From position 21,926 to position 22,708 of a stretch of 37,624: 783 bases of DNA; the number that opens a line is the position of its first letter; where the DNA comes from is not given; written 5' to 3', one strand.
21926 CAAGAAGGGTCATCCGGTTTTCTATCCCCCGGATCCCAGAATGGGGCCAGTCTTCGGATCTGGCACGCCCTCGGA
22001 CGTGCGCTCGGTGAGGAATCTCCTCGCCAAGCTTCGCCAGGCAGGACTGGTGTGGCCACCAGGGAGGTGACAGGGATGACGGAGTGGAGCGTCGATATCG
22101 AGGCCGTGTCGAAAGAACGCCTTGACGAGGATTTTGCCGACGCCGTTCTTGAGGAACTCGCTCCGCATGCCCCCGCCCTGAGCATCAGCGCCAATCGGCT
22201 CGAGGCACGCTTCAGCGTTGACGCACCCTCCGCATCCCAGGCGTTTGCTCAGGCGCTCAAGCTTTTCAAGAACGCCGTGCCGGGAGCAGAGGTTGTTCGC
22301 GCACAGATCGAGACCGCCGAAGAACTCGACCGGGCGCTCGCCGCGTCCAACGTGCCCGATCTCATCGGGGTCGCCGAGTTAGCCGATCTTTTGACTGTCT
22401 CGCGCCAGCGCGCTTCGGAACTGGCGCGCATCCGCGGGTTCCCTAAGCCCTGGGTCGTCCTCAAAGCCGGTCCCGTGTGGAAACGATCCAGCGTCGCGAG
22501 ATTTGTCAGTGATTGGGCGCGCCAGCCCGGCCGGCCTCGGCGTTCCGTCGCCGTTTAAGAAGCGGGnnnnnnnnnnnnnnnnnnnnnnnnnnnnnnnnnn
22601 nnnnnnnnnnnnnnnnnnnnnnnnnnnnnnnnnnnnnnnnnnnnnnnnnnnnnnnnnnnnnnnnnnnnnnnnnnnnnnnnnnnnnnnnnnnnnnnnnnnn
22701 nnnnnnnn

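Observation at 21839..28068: Candidate WYL-governed module: HicA-like/HTH pair, membrane-hairpin Rad50-like ATPase, Mre11-like nuclease and a divergent WYL regulator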

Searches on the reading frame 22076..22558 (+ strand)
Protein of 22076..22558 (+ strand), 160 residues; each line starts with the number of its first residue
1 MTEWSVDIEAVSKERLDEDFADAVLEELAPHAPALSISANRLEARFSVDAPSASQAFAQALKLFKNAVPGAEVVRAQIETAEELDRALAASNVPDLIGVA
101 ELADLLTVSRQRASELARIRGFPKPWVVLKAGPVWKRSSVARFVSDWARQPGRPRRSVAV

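Call 3: search_protein_families(library=pfam, proteins=[window:22076-22558:+], max_evalue=0.01)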
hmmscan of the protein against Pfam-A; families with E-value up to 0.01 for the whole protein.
window:22076-22558:+ (160 aa): 1 family
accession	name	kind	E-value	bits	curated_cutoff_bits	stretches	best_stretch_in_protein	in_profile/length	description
PF12802.13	MarR_2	-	0.0071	16.9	27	0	24-57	10-41/61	MarR family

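Call 4: search_protein_families(library=ncbifam, proteins=[window:22076-22558:+], max_evalue=0.01)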
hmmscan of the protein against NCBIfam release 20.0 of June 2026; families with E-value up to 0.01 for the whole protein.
window:22076-22558:+ (160 aa): 0 families

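Call 5: search_protein_families(library=padloc, proteins=[window:22076-22558:+], max_evalue=0.01)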
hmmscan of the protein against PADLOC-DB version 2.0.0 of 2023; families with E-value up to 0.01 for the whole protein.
window:22076-22558:+ (160 aa): 1 family
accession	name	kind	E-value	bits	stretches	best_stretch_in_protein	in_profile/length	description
PDLC04388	PDC-M06B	-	1.3e-09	36.2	1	40-145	41-131/174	-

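Call 34: find_related_loci(query=window:22076-22558:+, collection=metagenome_contigs, flank=4000)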
Query window:22076-22558:+ (160 aa) in metagenome_contigs; peptide patterns used: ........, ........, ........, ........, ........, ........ (x = any residue, [..] = any of these).
600 stretches matched a pattern (row limit reached: there are more); 3 encode a relative of the query (tblastn E <= 1e-3); 3 distinct loci.
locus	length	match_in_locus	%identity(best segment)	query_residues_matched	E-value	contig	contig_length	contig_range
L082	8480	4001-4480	100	1-160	7e-102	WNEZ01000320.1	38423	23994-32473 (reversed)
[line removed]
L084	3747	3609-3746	98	1-46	2e-25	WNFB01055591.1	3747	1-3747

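Call 35: find_homologous_proteins(query=window:22076-22558:+, max_evalue=0.001)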
Query window:22076-22558:+ (160 aa): 109 proteins with E <= 0.001 among 1443 candidates.
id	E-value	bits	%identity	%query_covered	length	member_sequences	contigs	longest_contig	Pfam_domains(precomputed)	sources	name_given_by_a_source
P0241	5.9e-91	320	98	100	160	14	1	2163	-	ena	-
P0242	1.8e-81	289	89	100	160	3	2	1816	-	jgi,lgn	-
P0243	1.4e-75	270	82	100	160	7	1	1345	-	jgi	jgi:hypothetical protein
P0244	4.0e-75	269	83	100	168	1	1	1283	-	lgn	-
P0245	5.5e-68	245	76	92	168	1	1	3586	-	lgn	-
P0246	5.2e-65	236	70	99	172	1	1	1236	-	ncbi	-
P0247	6.0e-56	206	67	97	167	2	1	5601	-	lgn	-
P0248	1.4e-54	202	63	97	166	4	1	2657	-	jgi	-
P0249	6.9e-52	193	63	97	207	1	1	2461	-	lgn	-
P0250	1.8e-39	153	50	98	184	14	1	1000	-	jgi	jgi:hypothetical protein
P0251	9.0e-39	151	50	100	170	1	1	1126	-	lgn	-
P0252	2.1e-38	149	50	98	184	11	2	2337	-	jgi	jgi:hypothetical protein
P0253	2.1e-36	143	49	98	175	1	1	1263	-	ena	-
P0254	3.7e-34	136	46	97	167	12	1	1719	-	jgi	jgi:hypothetical protein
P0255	1.4e-33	134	48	100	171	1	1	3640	-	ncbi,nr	ncbi:MAG: hypothetical protein HY660_03535 [Armatimonadetes bacterium]|nr:hypothetical protein [Arma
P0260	7.3e-33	132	48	98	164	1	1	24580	-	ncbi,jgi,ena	-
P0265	1.1e-30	124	45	97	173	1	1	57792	-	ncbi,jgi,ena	-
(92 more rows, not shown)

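Call 36: find_encoding_contigs(protein=P0247, flank=3000, max_places=2)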
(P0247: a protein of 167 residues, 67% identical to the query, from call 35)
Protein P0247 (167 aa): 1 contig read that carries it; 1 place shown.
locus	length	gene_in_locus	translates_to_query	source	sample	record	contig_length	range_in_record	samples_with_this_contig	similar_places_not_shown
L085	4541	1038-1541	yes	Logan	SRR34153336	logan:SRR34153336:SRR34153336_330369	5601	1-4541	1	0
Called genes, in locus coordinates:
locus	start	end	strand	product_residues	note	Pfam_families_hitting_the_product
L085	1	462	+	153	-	?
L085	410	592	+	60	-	-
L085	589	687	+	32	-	-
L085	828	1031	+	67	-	-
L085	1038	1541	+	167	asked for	-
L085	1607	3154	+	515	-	-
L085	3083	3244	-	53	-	-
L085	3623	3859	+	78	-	-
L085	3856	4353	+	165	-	PF00583:Acetyltransf_1, PF13508:Acetyltransf_7 (weak)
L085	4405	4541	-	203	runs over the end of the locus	-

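Call 37: find_encoding_contigs(protein=P0245, flank=3000, max_places=2)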
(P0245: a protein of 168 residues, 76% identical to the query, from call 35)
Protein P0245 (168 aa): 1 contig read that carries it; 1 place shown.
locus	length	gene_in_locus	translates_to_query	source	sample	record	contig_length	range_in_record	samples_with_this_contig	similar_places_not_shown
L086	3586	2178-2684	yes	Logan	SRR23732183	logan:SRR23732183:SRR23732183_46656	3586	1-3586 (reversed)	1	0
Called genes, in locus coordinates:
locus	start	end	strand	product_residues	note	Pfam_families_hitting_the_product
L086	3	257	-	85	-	?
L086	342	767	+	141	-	PF10027:DUF2269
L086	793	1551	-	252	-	PF01209:Ubie_methyltran, PF13489:Methyltransf_23, PF08241:Methyltransf_11, PF08242:Methyltransf_12, PF13649:Methyltransf_25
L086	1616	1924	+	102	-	-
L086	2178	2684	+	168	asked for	-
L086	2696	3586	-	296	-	?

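Call 38: find_encoding_contigs(protein=P0260, flank=3000, max_places=2)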
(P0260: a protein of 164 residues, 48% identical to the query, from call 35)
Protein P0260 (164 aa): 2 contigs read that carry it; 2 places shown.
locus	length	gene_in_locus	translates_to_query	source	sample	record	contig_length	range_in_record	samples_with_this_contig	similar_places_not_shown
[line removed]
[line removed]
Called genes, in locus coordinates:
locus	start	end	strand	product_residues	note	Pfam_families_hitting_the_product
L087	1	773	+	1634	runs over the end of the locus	-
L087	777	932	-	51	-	-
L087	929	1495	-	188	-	-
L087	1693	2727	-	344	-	PF01636:APH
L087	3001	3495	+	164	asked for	-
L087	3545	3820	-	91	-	-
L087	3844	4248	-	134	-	-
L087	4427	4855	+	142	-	PF00903:Glyoxalase (weak)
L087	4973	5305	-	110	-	PF04138:GtrA_DPMS_TM (faint)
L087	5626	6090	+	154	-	-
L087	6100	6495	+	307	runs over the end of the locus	PF00196:GerE, PF08281:Sigma70_r4_2 (weak)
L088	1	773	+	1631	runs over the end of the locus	-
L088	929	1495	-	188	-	-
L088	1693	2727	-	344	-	PF01636:APH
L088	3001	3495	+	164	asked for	-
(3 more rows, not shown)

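Call 39: find_encoding_contigs(protein=P0265, flank=3000, max_places=2)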
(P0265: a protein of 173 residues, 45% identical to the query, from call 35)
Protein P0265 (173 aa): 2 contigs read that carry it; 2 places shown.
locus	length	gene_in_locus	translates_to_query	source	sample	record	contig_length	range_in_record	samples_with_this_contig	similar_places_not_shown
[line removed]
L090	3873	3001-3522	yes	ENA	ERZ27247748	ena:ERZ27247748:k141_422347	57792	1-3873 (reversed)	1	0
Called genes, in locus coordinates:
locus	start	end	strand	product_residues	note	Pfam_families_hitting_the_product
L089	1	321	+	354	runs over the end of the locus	-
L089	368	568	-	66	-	-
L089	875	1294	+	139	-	-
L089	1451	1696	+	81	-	-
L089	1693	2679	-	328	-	PF01636:APH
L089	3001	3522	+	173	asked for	-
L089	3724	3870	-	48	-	-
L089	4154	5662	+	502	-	PF01494:FAD_binding_3, PF21274:Rng_hyd_C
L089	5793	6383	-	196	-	PF22599:SecDF_P1_head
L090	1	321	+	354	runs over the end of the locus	-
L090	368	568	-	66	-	-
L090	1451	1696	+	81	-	-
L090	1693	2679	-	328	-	PF01636:APH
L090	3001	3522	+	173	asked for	-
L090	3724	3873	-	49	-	?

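Call 52: search_solved_structures(query=A2, max_evalue=1)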
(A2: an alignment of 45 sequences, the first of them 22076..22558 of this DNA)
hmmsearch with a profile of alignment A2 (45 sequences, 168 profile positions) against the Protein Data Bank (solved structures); distinct sequences matched with E-value up to 1: 0.

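Call 58: predict_structure(alignment_id=A2)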
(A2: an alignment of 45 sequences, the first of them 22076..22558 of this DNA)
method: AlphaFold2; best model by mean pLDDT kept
length: 160 residues; sequences in the alignment: 45
mean_pLDDT: 90.6   pTM: 0.58
mean pLDDT of the five models: 90.6, 89.3, 89.2, 87.2, 87.0
residues with pLDDT >= 90: 121; 70-90: 27; 50-70: 10; < 50: 2
segments of 3 or more residues with pLDDT < 50: none
pLDDT, mean of each block of 10 residues (from residue 1): 97 94 97 96 98 98 97 97 88 83 91 92 94 93 82 56
secondary structure, 60 per line:
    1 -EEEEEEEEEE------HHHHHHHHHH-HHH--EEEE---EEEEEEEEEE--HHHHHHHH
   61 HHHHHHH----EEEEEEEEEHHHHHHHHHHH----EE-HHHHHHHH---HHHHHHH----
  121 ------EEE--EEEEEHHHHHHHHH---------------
elements in order: E2-11 H18-27 E34-37 E41-50 H53-67 E72-80 H81-91 H99-106 H110-116 E127-129 E132-136 H137-145

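Call 61: fold_search(model_id=the predicted structure, library=pdb)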
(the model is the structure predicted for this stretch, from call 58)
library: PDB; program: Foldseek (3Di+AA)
matches with E <= 10: 1693; with E <= 0.001: 0
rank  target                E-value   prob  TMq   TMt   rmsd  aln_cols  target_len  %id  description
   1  2eky_D                1.3e-03  1.00  0.34  0.47   5.5        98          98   14  Crystal Structure of hypothetical protein MJ1052 from Methanocaldococcus jannaschii (Form 1) (released 2007-10-02)
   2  2eky_G                2.5e-03  1.00  0.34  0.50   5.5        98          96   13  Crystal Structure of hypothetical protein MJ1052 from Methanocaldococcus jannaschii (Form 1) (released 2007-10-02)
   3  2eky_B                2.8e-03  0.99  0.33  0.46   5.6        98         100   14  Crystal Structure of hypothetical protein MJ1052 from Methanocaldococcus jannaschii (Form 1) (released 2007-10-02)
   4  2xm3_A                3.0e-03  0.98  0.30  0.35   7.2       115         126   16  Deinococcus radiodurans ISDra2 Transposase Left end DNA complex (released 2010-10-13)
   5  2dbb_B                3.2e-03  0.99  0.30  0.32   4.5        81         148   11  Crystal structure of PH0061 (released 2006-06-15)
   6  3br8                  3.4e-03  0.99  0.29  0.42   4.9        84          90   15  Crystal structure of acylphosphatase from Bacillus subtilis (released 2008-06-24)
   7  2fyx_A                3.4e-03  0.99  0.30  0.34   6.8       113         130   13  Crystal structure of a putative transposase (dr_0177) from deinococcus radiodurans r1 at 1.90 A resolution (released 2006-02-21)
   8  7bfe_A                3.7e-03  1.00  0.36  0.62   3.3        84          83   14  Circular permutant of ribosomal protein S6, P54-55 truncated, L21A mutant. (released 2022-07-13)
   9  1q5y_C                3.7e-03  1.00  0.29  0.48   4.7        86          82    6  Nickel-Bound C-terminal Regulatory Domain of NikR (released 2003-09-30)
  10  7bfe_D                3.9e-03  1.00  0.36  0.61   3.9        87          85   15  Circular permutant of ribosomal protein S6, P54-55 truncated, L21A mutant. (released 2022-07-13)
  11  7bfe_B                4.7e-03  1.00  0.36  0.59   3.7        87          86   15  Circular permutant of ribosomal protein S6, P54-55 truncated, L21A mutant. (released 2022-07-13)
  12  6fxd_B                4.7e-03  0.99  0.31  0.38   7.4       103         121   16  Crystal structure of MupZ from Pseudomonas fluorescens (released 2019-03-06)
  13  2eky_A                4.7e-03  0.99  0.33  0.46   5.7        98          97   14  Crystal Structure of hypothetical protein MJ1052 from Methanocaldococcus jannaschii (Form 1) (released 2007-10-02)
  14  6fxd_A                5.0e-03  1.00  0.33  0.39   7.3       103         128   16  Crystal structure of MupZ from Pseudomonas fluorescens (released 2019-03-06)
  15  2n2t_MODEL_1_A        5.4e-03  0.98  0.28  0.45   5.2        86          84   21  Solution NMR Structure of DE NOVO DESIGNED PROTEIN (FDA_60), Northeast Structural Genomics Consortium (NESG) T (released 2015-09-16)
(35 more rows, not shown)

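Call 62: search_protein_families(library=padloc, proteins=[L085:819-1031:+, L087:2768-2980:+], max_evalue=10)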
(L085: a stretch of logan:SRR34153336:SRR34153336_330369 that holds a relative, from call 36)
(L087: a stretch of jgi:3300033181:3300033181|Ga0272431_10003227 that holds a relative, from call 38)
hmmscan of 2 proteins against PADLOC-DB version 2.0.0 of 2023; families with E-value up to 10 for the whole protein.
L085:819-1031:+ (70 aa): 1 family
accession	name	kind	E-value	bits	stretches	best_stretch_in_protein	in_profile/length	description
PDLC02910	HicA-like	-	2e-06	25.6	1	15-61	19-60/61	-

L087:2768-2980:+ (71 aa): 1 family
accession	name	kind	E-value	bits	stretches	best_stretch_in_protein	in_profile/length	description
PDLC02910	HicA-like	-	8.6e-09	33.2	1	14-61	18-60/61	-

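Call 83: find_related_loci(query=A2, collection=viral_contigs, flank=3000)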
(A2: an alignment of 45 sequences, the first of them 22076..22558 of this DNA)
Query A2 (160 aa) in viral_contigs; peptide patterns used: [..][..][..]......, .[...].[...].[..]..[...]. (x = any residue, [..] = any of these).
65 stretches matched a pattern; 8 encode a relative of the query (tblastn E <= 1e-3); 8 distinct loci.
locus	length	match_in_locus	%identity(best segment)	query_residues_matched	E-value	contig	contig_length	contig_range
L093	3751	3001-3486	42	2-154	2e-31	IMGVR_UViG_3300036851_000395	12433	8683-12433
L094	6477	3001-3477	40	4-158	2e-28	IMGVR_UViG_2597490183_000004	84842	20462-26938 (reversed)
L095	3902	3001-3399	44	31-154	6e-27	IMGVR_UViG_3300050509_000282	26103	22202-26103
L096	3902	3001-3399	44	31-154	6e-27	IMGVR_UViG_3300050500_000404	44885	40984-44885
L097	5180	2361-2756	45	32-155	2e-25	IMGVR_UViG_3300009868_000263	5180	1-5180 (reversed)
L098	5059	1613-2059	31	4-156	4e-18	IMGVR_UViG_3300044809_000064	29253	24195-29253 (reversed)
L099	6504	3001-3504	34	1-159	3e-16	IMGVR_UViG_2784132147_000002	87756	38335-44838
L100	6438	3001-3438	36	4-143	4e-16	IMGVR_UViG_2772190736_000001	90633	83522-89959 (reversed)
